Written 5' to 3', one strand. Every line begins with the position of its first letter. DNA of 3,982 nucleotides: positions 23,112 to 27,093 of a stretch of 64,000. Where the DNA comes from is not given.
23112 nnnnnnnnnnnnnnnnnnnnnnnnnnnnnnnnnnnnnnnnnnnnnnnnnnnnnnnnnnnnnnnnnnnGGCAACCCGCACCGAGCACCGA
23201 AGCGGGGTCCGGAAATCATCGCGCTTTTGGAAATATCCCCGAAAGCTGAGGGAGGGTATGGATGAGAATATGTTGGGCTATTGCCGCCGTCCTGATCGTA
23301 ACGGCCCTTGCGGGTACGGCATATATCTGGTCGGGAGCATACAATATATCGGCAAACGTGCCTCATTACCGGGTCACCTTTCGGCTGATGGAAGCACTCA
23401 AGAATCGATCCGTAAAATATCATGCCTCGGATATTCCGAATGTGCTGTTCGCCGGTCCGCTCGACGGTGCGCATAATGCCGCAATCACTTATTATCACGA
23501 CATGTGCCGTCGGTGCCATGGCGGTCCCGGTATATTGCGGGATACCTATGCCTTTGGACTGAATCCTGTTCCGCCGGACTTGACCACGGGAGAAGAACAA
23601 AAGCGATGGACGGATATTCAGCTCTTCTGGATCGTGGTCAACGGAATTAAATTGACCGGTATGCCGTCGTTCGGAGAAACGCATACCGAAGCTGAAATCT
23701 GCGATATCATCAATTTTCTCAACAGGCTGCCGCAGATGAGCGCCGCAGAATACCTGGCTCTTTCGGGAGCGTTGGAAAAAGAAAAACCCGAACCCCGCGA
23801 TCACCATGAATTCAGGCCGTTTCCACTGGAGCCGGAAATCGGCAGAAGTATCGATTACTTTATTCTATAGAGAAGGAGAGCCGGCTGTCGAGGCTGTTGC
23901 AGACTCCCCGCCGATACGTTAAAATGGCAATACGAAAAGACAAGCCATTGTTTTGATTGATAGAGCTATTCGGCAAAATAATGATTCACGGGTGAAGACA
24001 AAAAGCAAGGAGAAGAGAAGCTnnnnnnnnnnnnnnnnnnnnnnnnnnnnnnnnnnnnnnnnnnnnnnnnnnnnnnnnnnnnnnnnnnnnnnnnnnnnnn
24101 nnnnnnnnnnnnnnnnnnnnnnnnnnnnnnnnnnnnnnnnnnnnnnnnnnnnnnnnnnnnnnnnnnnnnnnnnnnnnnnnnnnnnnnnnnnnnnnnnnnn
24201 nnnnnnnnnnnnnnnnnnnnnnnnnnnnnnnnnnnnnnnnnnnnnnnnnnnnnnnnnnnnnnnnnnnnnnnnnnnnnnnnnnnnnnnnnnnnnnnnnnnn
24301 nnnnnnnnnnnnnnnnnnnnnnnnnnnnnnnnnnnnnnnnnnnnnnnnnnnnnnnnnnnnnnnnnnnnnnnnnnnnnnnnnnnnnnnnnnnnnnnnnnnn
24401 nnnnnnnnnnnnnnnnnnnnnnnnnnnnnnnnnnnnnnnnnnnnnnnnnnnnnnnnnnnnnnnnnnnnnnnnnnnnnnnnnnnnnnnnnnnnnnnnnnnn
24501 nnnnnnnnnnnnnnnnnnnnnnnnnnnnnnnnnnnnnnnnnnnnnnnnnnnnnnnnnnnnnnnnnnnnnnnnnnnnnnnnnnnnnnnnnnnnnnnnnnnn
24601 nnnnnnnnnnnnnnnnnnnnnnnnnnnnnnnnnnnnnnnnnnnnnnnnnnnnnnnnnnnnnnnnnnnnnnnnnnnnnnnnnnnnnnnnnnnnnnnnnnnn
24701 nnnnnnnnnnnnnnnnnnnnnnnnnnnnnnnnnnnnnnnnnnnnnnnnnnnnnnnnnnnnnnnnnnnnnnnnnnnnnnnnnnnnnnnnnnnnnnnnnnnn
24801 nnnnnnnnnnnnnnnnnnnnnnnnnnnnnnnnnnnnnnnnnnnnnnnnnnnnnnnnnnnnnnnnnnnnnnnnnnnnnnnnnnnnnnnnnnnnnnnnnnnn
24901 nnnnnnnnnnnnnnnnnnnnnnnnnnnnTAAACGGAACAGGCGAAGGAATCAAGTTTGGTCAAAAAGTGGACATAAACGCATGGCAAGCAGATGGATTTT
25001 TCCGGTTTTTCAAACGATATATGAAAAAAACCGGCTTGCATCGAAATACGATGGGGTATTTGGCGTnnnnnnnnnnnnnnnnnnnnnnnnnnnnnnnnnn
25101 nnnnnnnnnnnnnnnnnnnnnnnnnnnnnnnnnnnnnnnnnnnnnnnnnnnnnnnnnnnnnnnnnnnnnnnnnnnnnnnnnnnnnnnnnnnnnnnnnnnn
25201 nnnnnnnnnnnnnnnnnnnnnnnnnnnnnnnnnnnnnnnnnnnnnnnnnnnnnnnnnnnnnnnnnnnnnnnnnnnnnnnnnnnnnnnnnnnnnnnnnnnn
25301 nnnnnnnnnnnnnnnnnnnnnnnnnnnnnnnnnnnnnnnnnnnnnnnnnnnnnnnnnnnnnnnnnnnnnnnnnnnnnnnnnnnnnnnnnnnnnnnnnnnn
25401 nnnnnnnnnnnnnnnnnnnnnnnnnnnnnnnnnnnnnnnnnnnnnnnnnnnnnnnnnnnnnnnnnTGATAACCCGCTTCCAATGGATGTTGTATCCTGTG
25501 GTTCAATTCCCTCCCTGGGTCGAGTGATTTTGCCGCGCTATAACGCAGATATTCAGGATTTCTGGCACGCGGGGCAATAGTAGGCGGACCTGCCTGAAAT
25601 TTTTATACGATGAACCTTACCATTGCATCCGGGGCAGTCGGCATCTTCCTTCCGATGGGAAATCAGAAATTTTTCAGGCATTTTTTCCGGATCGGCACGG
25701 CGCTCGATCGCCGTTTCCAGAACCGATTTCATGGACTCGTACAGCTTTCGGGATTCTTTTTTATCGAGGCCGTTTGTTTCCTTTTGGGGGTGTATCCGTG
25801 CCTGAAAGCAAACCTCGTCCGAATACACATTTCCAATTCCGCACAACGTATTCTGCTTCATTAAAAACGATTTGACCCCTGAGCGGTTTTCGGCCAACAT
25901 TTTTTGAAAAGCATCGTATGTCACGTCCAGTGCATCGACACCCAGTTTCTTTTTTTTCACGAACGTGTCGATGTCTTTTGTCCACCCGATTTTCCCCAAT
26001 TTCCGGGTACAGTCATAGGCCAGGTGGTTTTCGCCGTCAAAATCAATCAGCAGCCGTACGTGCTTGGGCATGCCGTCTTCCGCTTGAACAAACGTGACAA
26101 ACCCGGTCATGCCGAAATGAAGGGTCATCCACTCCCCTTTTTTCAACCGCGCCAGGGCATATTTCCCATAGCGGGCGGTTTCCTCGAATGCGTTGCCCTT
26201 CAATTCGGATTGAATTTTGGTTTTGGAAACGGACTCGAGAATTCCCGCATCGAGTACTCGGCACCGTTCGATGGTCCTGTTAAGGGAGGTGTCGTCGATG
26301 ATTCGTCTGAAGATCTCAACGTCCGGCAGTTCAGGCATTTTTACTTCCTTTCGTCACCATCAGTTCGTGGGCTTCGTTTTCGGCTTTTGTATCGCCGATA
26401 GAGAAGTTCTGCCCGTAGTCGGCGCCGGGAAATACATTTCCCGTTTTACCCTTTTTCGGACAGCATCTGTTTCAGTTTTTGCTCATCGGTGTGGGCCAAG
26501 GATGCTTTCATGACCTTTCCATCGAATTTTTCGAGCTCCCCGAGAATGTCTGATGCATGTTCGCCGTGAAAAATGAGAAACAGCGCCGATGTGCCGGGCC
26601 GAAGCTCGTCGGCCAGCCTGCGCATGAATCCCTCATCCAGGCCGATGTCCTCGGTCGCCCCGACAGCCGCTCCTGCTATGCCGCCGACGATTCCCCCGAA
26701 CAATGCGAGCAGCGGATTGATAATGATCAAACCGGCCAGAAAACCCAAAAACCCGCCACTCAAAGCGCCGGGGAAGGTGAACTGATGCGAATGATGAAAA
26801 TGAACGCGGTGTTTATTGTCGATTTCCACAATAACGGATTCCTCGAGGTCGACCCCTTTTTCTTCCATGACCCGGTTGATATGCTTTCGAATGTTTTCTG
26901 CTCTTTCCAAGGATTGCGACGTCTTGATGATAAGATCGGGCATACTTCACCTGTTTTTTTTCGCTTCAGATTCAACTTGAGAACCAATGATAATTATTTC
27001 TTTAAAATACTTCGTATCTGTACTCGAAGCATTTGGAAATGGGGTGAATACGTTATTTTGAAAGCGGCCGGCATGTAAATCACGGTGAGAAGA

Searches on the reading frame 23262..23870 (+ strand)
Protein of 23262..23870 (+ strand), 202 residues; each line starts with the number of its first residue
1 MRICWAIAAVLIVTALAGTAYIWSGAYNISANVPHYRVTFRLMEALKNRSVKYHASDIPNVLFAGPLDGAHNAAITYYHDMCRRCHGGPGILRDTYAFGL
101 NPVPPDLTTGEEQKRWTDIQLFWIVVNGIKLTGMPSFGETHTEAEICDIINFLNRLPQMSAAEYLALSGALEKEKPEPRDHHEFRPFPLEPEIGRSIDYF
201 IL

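Call 47: search_protein_families(library=pfam, proteins=[window:23262-23870:+], max_evalue=0.00001)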
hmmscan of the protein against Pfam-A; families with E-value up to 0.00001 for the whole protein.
window:23262-23870:+ (202 aa): 1 family
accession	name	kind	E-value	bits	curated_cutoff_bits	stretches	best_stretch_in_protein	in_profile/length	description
PF13442.11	Cytochrome_CBB3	-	4.6e-10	40.1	27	1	78-153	10-68/68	Cytochrome C oxidase, cbb3-type, subunit III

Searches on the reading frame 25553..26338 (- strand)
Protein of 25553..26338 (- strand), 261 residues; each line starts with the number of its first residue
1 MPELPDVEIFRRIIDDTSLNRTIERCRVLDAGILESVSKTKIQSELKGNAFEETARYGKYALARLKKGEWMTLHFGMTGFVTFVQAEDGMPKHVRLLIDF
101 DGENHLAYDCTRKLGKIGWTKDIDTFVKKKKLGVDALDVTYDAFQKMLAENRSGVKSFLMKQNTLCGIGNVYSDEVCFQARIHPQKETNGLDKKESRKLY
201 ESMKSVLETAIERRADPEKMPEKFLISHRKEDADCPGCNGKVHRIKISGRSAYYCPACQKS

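Call 27: search_protein_families(library=pfam, proteins=[window:25553-26338:-], max_evalue=0.00001)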
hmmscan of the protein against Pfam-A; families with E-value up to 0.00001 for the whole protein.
window:25553-26338:- (261 aa): 3 families
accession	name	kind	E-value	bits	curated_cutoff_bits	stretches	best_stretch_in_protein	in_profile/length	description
PF01149.29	Fapy_DNA_glyco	-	4.3e-26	92.3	25.5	1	1-117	1-117/117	Formamidopyrimidine-DNA glycosylase N-terminal domain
PF06831.19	H2TH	-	4.8e-21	75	34.7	1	136-215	5-86/93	Formamidopyrimidine-DNA glycosylase H2TH domain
PF05833.16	NFACT_N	-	4e-06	26.3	31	1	133-218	167-251/456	NFACT N-terminal and middle domains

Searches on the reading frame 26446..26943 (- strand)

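Call 47: search_protein_families(library=pfam, proteins=[window:26446-26943:-], max_evalue=0.00001)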
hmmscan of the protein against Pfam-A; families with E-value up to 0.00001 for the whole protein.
window:26446-26943:- (165 aa): 1 family
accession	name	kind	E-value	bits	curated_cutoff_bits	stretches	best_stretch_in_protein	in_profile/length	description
PF06897.17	DUF1269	-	2.8e-25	89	26.9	1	60-161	1-99/100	Protein of unknown function (DUF1269)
